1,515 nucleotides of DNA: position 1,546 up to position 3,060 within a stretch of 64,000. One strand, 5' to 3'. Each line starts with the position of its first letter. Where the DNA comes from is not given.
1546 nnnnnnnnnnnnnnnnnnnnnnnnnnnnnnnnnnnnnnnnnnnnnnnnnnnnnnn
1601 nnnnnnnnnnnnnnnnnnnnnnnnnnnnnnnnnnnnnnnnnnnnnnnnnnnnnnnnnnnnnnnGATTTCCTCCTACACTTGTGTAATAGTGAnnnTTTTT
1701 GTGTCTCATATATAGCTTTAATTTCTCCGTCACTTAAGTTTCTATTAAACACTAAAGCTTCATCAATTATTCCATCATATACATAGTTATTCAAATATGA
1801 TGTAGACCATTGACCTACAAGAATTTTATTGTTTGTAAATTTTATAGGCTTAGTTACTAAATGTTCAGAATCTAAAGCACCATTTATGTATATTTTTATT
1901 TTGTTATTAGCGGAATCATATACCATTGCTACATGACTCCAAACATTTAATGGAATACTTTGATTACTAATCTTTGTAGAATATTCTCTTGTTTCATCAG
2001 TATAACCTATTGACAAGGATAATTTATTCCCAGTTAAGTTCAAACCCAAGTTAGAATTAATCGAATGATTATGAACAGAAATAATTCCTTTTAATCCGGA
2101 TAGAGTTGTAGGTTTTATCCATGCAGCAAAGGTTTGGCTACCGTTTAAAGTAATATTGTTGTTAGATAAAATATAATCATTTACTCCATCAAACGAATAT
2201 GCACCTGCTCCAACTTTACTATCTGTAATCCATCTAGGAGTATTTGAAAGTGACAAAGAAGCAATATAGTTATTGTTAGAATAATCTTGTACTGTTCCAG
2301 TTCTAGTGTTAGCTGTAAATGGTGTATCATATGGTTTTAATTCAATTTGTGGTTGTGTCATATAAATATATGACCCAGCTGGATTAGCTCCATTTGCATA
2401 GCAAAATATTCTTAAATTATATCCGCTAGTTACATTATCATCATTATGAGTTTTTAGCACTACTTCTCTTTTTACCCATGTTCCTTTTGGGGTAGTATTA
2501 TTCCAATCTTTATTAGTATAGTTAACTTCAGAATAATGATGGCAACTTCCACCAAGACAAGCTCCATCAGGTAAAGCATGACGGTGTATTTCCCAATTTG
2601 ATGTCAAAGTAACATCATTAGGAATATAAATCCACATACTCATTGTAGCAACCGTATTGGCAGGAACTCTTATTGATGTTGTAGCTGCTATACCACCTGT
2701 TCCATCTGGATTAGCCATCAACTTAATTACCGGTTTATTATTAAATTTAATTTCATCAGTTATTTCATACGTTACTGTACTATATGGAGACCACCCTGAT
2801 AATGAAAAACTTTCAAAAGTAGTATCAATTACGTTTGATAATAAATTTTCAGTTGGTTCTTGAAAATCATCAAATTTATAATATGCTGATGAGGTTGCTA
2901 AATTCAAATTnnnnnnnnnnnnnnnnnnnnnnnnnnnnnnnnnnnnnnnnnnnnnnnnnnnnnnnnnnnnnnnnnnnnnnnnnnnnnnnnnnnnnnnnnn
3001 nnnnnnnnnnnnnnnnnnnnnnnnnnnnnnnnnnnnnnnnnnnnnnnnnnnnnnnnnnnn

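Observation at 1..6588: Second array of giant class-III-signal-peptide proteins with swapped C-terminal domains (LamG versus unrelated domain)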

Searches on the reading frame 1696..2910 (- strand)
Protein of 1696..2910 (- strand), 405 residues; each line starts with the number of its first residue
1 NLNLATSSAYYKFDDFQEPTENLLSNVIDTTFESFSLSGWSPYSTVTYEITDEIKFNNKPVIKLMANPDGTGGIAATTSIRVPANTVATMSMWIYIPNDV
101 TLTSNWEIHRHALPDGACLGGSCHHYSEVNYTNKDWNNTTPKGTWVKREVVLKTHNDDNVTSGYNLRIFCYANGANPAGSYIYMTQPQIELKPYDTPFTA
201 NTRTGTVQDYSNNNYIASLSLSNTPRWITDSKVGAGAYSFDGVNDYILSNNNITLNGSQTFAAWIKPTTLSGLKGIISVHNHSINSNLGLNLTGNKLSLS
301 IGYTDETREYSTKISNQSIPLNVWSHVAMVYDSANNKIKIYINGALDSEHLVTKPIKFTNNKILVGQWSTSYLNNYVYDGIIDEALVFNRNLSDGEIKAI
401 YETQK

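Call 38: search_protein_families(library=phrogs, proteins=[window:1696-2910:-], max_evalue=0.01)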
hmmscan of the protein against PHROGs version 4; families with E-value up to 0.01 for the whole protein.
window:1696-2910:- (405 aa): 2 families
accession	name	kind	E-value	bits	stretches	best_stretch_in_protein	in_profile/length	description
phrog_4390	-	unknown function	6.4e-08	33.5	1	253-402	82-240/253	-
phrog_22373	-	unknown function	1.9e-06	27.6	1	323-403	340-424/688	-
